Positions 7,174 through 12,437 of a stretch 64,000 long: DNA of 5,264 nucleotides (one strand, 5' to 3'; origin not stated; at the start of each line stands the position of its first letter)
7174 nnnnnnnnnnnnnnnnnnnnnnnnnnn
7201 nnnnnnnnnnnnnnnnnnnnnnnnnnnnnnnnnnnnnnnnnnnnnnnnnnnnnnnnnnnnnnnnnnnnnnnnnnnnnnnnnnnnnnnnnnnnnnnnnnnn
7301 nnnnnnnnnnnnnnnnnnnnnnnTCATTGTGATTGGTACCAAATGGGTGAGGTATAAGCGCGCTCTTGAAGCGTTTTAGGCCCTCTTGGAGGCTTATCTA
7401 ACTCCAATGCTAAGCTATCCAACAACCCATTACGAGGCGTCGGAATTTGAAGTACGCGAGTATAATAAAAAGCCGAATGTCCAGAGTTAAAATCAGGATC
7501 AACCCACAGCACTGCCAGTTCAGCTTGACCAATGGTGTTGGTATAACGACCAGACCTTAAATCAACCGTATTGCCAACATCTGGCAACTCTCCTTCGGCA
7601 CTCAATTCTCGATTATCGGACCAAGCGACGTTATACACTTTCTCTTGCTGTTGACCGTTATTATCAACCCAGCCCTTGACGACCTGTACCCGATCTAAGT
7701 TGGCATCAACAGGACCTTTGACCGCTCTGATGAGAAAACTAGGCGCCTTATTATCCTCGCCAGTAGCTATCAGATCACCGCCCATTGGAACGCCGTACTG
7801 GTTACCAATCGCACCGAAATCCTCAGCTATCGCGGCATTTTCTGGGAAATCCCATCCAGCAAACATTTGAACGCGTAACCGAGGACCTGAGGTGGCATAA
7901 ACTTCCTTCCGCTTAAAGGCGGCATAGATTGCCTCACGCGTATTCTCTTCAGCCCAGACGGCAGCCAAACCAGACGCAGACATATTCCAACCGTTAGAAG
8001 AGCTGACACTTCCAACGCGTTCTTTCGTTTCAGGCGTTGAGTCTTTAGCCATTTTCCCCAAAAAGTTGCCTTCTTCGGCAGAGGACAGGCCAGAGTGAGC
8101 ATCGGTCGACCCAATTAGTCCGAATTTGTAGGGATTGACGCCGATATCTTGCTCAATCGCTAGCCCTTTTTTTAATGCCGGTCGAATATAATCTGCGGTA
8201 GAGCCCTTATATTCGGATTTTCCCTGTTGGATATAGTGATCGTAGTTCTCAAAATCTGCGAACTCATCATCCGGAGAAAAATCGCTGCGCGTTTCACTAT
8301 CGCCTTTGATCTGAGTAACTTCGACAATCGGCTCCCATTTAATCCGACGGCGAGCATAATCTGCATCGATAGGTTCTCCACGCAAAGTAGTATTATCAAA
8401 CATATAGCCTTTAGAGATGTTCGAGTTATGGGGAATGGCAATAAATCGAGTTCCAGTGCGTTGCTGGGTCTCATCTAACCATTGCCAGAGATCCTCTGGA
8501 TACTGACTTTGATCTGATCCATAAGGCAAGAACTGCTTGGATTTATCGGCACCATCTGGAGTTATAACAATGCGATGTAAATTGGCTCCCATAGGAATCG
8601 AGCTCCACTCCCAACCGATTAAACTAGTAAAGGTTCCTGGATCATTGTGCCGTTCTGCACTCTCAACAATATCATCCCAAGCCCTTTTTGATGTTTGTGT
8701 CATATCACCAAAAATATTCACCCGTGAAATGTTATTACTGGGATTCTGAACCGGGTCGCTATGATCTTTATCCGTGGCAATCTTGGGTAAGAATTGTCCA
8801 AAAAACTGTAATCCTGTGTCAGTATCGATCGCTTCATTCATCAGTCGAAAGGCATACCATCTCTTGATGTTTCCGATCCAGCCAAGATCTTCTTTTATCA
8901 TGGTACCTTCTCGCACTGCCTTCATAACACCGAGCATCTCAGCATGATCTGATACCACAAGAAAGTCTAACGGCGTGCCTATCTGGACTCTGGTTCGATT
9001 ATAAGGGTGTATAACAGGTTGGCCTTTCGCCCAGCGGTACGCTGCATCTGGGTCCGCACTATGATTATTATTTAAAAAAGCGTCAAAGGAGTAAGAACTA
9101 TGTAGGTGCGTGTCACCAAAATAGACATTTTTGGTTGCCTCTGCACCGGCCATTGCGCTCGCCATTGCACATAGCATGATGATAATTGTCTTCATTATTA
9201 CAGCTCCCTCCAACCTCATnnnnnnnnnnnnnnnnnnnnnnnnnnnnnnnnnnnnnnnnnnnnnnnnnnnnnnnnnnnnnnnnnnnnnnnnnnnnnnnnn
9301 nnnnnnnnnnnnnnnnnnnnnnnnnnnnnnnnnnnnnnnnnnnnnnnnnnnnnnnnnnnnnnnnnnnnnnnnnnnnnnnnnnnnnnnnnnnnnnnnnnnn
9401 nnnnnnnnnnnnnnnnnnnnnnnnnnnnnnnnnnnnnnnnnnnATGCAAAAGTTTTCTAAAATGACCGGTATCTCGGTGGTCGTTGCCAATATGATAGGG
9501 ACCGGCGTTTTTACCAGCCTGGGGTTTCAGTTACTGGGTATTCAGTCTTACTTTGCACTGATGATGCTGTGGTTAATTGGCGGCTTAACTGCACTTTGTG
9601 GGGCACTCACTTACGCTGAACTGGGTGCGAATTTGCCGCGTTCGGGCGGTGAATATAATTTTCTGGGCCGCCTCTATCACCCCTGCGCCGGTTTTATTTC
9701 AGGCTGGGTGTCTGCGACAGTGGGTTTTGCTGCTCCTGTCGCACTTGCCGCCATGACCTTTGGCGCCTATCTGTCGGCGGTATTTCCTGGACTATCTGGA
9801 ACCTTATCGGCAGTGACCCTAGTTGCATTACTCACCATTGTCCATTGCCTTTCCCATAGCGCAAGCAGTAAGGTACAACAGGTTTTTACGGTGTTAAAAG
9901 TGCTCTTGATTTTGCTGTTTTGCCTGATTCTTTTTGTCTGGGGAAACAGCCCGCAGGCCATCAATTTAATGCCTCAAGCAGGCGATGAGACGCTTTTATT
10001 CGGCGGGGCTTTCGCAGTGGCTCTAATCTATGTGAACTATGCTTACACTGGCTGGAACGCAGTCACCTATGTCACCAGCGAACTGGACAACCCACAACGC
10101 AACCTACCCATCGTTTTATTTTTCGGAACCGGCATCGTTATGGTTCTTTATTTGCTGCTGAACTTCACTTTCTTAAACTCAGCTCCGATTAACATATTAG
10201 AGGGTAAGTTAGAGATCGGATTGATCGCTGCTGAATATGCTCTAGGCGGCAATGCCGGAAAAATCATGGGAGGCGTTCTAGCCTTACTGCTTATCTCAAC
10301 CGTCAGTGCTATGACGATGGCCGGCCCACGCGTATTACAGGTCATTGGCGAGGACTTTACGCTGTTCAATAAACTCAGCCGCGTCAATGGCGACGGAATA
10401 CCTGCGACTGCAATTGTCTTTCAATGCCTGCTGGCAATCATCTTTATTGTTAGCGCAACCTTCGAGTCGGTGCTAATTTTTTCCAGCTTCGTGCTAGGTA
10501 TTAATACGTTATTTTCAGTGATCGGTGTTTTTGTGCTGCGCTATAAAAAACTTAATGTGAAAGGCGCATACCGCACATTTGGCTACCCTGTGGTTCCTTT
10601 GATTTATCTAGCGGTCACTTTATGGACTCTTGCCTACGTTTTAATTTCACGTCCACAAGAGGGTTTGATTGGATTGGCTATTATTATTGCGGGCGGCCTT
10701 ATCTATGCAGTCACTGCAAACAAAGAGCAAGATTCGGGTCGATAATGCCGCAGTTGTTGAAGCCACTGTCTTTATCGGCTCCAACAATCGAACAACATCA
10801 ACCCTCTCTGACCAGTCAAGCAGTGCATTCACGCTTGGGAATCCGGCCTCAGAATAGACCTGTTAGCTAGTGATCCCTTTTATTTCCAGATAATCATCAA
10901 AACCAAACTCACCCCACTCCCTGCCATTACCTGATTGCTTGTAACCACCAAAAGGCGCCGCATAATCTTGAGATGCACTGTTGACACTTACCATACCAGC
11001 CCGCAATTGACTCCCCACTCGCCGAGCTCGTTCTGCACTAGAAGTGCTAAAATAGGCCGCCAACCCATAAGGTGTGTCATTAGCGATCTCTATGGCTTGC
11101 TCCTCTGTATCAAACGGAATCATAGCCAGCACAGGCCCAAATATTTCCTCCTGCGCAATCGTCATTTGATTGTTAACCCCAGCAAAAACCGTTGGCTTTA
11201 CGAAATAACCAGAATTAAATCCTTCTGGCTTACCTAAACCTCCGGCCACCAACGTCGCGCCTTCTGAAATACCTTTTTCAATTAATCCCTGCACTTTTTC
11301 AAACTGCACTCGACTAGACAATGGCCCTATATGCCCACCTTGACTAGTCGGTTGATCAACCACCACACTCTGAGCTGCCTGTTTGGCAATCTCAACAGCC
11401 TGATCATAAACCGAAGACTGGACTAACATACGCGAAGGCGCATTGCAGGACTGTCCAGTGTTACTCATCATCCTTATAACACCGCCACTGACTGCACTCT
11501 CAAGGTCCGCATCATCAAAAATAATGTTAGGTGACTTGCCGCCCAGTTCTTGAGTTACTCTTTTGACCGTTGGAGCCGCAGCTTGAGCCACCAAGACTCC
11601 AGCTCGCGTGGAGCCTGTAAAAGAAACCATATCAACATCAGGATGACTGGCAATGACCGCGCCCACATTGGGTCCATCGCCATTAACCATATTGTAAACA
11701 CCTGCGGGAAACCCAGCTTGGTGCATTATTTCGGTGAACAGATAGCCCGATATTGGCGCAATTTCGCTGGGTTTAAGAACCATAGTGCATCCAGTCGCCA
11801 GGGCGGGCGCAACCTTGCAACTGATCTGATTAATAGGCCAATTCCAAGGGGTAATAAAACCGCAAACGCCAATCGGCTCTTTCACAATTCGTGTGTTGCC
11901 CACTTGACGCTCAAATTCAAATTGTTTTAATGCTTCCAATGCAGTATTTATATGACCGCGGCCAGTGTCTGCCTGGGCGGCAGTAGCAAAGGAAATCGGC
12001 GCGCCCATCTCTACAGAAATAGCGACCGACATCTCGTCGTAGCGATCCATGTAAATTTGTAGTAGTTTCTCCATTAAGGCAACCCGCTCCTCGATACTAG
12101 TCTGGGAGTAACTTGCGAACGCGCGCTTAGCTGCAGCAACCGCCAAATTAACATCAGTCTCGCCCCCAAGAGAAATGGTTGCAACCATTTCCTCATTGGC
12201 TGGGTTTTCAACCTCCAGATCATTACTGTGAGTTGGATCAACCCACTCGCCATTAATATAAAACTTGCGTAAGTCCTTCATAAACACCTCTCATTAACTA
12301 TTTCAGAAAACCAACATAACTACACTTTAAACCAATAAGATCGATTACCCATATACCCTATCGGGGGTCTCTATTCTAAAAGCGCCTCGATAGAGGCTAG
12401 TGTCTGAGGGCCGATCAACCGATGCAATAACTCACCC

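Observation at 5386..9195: DUF3604 - parvulin - HupE/UreJ operon: candidate secreted metallohydrolase with its own foldase and metal-loading transporter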

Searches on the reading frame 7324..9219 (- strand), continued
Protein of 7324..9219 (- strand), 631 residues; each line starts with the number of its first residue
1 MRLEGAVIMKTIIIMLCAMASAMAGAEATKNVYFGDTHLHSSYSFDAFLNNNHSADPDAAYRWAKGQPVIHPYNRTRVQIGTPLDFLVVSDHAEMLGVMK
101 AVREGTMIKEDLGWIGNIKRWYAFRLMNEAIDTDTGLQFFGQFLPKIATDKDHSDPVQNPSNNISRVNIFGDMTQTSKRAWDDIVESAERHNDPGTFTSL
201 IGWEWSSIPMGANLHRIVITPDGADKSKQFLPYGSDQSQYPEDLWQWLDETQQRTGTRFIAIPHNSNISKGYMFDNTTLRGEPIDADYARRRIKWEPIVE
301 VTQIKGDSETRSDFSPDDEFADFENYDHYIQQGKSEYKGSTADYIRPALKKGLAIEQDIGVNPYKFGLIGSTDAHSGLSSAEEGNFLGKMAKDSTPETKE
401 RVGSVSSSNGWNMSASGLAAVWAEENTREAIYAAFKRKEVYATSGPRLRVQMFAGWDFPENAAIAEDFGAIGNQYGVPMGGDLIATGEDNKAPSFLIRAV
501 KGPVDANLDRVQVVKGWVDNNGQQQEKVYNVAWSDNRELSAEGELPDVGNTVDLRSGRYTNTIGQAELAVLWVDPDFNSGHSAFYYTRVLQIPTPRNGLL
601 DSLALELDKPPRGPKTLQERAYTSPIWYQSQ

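Call 77: search_protein_families(library=pfam, alignment_id=A1, max_evalue=5)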
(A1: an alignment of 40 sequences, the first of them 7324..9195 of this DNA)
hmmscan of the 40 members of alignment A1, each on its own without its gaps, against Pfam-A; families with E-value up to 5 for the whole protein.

A. member 1, window:7324-9195:- (623 aa): 1 family
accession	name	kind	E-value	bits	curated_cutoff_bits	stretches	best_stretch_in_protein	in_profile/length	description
PF12228.14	DUF3604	-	1.8e-232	773.4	20.4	1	20-621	2-590/591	Protein of unknown function (DUF3604)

B. families by the number of members that match (of 40 scanned): 12 families
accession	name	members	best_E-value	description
PF12228.14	DUF3604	40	9.7e-240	Protein of unknown function (DUF3604)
PF17746.7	SfsA_N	1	0.013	SfsA N-terminal OB domain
PF23929.1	DUF7267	1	0.024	Family of unknown function (DUF7267)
PF07642.17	BBP2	1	0.053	Putative beta-barrel porin-2, OmpL-like. bbp2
PF14488.12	DUF4434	1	0.068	Domain of unknown function (DUF4434)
PF17375.8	DUF5397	1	0.12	Family of unknown function (DUF5397)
PF21476.4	PF0610-like_N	1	0.13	PF0610-like, N-terminal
PF05181.18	XPA_C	1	0.22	XPA protein C-terminus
PF06952.16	PsiA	1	0.24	PsiA protein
PF09716.15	ETRAMP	1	0.29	Malarial early transcribed membrane protein (ETRAMP)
PF19139.5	DUF5822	1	0.32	Family of unknown function (DUF5822)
PF06624.17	RAMP4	1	0.45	Ribosome associated membrane protein RAMP4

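Call 78: list_cluster_members(proteins=[P0163, P0145, P0153, P0172])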
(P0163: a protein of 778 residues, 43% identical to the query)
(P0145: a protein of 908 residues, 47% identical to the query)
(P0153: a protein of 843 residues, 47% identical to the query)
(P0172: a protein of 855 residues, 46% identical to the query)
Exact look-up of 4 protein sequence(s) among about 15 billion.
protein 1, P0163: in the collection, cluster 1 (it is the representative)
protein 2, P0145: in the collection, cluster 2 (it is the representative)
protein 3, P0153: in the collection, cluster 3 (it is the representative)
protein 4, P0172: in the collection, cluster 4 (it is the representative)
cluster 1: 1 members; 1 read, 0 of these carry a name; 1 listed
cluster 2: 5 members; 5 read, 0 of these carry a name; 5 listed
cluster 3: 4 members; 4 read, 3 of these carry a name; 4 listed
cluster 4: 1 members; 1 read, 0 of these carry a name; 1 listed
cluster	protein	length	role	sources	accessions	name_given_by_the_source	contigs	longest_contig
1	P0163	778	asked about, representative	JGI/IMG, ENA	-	-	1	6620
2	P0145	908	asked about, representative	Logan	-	-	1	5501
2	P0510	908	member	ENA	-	-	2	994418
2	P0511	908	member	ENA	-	-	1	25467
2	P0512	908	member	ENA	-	-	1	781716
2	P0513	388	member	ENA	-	-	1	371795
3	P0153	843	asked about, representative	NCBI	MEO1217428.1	MAG: DUF3604 domain-containing protein [Bacteroidota bacterium]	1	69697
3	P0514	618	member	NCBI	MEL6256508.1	MAG: DUF3604 domain-containing protein, partial [Bacteroidota bacterium]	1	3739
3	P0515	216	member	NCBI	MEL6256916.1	MAG: DUF3604 domain-containing protein, partial [Bacteroidota bacterium]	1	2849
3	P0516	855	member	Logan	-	-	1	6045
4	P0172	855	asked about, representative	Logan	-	-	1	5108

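Call 86: search_protein_families(library=pfam, proteins=[L036:12931-13734:-, L071:14682-16976:+, L026:7123-7917:+, L017:13369-14391:+, L014:6382-7929:+, L030:10162-11712:+, L009:848-2314:+, L046:14759-15883:+, L014:2205-3380:+], max_evalue=0.00001)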
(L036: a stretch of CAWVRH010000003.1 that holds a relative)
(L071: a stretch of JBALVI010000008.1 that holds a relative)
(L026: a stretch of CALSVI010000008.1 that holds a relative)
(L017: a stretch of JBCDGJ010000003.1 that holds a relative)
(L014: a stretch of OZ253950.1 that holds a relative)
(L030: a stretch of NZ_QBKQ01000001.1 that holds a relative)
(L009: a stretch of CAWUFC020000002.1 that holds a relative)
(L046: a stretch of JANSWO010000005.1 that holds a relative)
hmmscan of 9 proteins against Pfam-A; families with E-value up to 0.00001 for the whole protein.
L036:12931-13734:- (267 aa): 3 families
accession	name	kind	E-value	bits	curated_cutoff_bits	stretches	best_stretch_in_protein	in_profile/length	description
PF13561.12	adh_short_C2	-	2.5e-59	201.2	27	1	27-262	1-235/236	Enoyl-(Acyl carrier protein) reductase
PF00106.31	adh_short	-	3.9e-51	173.7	26.6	1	22-214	2-192/195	short chain dehydrogenase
PF08659.16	KR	-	2.9e-09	37.6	22.6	1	24-184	4-162/180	KR domain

L071:14682-16976:+ (764 aa): 3 families
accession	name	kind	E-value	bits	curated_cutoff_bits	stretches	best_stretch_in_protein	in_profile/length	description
PF00593.30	TonB_dep_Rec_b-barrel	-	1.1e-40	141.2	27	1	256-730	20-436/436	TonB dependent receptor-like, beta-barrel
PF07715.20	Plug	-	8.4e-14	52.4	23.9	1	58-166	2-107/107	TonB-dependent Receptor Plug Domain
PF25183.1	OMP_b-brl_4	-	8.4e-08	31.5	30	1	423-540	358-487/838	Outer membrane beta barrel domain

L026:7123-7917:+ (264 aa): 2 families
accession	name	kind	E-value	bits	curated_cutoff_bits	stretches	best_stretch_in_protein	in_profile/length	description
PF00378.25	ECH_1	-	6.8e-55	186.6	27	1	11-263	2-250/251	Enoyl-CoA hydratase/isomerase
PF16113.10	ECH_2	-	6.5e-33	115.1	27.2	1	16-192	2-177/335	Enoyl-CoA hydratase/isomerase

L017:13369-14391:+ (340 aa): 3 families
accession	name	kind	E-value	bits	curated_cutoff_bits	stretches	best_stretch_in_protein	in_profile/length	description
PF12625.12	Arabinose_bd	-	1.7e-25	90.7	27.6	1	29-213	1-185/185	Arabinose-binding domain of AraC transcription regulator, N-term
PF12833.13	HTH_18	-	5.6e-21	75.1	33.6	1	263-340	2-80/80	Helix-turn-helix domain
PF00165.29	HTH_AraC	-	3.7e-06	27.3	26.6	0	303-338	7-41/42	Bacterial regulatory helix-turn-helix proteins, AraC family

L014:6382-7929:+ (515 aa): 2 families
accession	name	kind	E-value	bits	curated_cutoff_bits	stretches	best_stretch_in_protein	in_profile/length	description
PF00501.34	AMP-binding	-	2.5e-94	316.6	29.9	1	24-380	3-384/384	AMP-binding enzyme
PF13193.12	AMP-binding_C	-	1e-18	68.4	24.5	1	431-506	1-76/76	AMP-binding enzyme C-terminal domain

L030:10162-11712:+ (516 aa): 1 family
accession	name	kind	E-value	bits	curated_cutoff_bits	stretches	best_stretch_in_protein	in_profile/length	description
PF00884.28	Sulfatase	-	4.1e-45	154.8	25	1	23-357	1-300/301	Sulfatase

L009:848-2314:+ (488 aa): 5 families
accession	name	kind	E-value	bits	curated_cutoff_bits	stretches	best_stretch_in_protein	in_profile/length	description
PF00743.25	FMO-like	-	3.1e-23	82.5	22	1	6-339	3-332/532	Flavin-binding monooxygenase-like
PF13738.12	Pyr_redox_3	-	1.3e-16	61.2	30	1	9-207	2-202/305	Pyridine nucleotide-disulphide oxidoreductase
PF07992.20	Pyr_redox_2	-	5.8e-12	46.1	26.1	1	6-205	2-178/291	Pyridine nucleotide-disulphide oxidoreductase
PF13450.12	NAD_binding_8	-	4.5e-11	43.3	21.9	1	9-69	1-59/68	NAD(P)-binding Rossmann-like domain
PF01266.30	DAO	-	1.2e-06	28.7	27.9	0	6-43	1-38/353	FAD dependent oxidoreductase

L046:14759-15883:+ (374 aa): 2 families
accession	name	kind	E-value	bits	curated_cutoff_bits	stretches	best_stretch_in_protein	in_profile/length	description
PF00441.29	Acyl-CoA_dh_1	-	1.6e-25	90.4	22.4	1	216-347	1-131/150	Acyl-CoA dehydrogenase, C-terminal domain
PF02771.21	Acyl-CoA_dh_N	-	1.1e-20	74.6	22.9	1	6-118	1-113/113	Acyl-CoA dehydrogenase, N-terminal domain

L014:2205-3380:+ (391 aa): 1 family
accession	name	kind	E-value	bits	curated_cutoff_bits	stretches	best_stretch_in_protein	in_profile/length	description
PF02515.22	CoA_transf_3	-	2.3e-96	323.6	23.3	1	4-367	1-366/366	CoA-transferase family III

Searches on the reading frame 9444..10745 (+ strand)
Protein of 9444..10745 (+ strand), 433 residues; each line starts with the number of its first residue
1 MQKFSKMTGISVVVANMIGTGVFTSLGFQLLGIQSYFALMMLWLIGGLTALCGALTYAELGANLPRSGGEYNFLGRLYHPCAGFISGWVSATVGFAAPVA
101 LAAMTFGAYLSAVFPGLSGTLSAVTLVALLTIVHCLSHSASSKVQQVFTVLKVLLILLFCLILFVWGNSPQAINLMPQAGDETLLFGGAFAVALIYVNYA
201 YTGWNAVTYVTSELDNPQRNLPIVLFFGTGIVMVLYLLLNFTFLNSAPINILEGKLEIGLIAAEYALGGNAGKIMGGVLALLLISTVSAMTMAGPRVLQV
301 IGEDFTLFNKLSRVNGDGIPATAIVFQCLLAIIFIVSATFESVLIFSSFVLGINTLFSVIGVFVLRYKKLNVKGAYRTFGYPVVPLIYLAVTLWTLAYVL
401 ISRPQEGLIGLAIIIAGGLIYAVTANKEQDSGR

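Call 3: search_protein_families(library=pfam, proteins=[window:9444-10745:+], max_evalue=0.01)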
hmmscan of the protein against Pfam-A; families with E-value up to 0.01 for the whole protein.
window:9444-10745:+ (433 aa): 2 families
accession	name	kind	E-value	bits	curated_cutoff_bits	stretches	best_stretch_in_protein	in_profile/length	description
PF13520.12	AA_permease_2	-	2.5e-40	139.1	27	1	10-399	7-402/427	Amino acid permease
PF00324.27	AA_permease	-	4.9e-24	85.3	24.6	1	13-389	6-398/470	Amino acid permease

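Call 4: search_protein_families(library=ncbifam, proteins=[window:9444-10745:+], max_evalue=0.01)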
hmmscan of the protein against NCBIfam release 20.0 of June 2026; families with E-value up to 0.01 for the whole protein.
window:9444-10745:+ (433 aa): 15 families
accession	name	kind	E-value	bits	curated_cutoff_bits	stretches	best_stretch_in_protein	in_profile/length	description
TIGR00911.1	2A0308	subfamily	1.7e-50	171.9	701.8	1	5-422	49-471/505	L-type amino acid transporter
TIGR00909.1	2A0306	subfamily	2.8e-37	128.6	556.8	1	10-399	11-407/429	amino acid transporter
NF008466.1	PRK11357.1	equivalog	4.7e-26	91.7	800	1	10-424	16-435/446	fructoselysine/psicoselysine transporter FrlA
TIGR00908.1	2A0305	equivalog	2.6e-22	79.3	381.75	1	34-427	37-432/442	ethanolamine permease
NF053761.1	BrChAATpBcaP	equivalog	1.4e-18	67.2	690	1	13-427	33-454/460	branched-chain amino acid transporter BcaP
NF008245.0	PRK11021.1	equivalog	3.2e-15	56.1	284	1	2-359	6-354/419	L-methionine/branched-chain amino acid transporter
TIGR00906.1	2A0303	subfamily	4.5e-15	55.1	681.7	1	10-370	39-431/602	cationic amino acid transport permease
NF007929.0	PRK10644.1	equivalog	4.1e-14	52.1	574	1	12-429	18-432/445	arginine/agmatine antiporter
TIGR00907.1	2A0304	subfamily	2.2e-08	33.4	598.3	1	8-404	20-443/482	amino acid permease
TIGR00913.1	2A0310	subfamily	3.2e-08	32.7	578.7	1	15-392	15-410/480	amino acid permease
NF008484.0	PRK11387.1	equivalog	6.4e-08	32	716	1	13-394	25-423/471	S-methylmethionine permease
NF040513.1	antiport_TyrP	equivalog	0.00017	20.4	630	1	44-393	40-410/465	tyrosine-tyramine antiporter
NF011775.0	PRK15238.1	equivalog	0.00018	20.4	400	0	266-342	311-387/500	glutamate/gamma-aminobutyrate family transporter YjeM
NF007938.0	PRK10655.1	equivalog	0.00035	19.9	409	1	11-425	15-428/438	putrescine-ornithine antiporter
TIGR03428.1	ureacarb_perm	hypoth_equivalog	0.0023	16.9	740.45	0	22-338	34-367/475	permease, urea carboxylase system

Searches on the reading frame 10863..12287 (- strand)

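Call 3: search_protein_families(library=pfam, proteins=[window:10863-12287:-], max_evalue=0.01)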
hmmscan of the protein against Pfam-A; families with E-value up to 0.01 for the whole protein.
window:10863-12287:- (474 aa): 1 family
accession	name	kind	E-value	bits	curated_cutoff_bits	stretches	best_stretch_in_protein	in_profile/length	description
PF00171.27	Aldedh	-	3.6e-155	517.5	23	1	15-470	1-459/461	Aldehyde dehydrogenase family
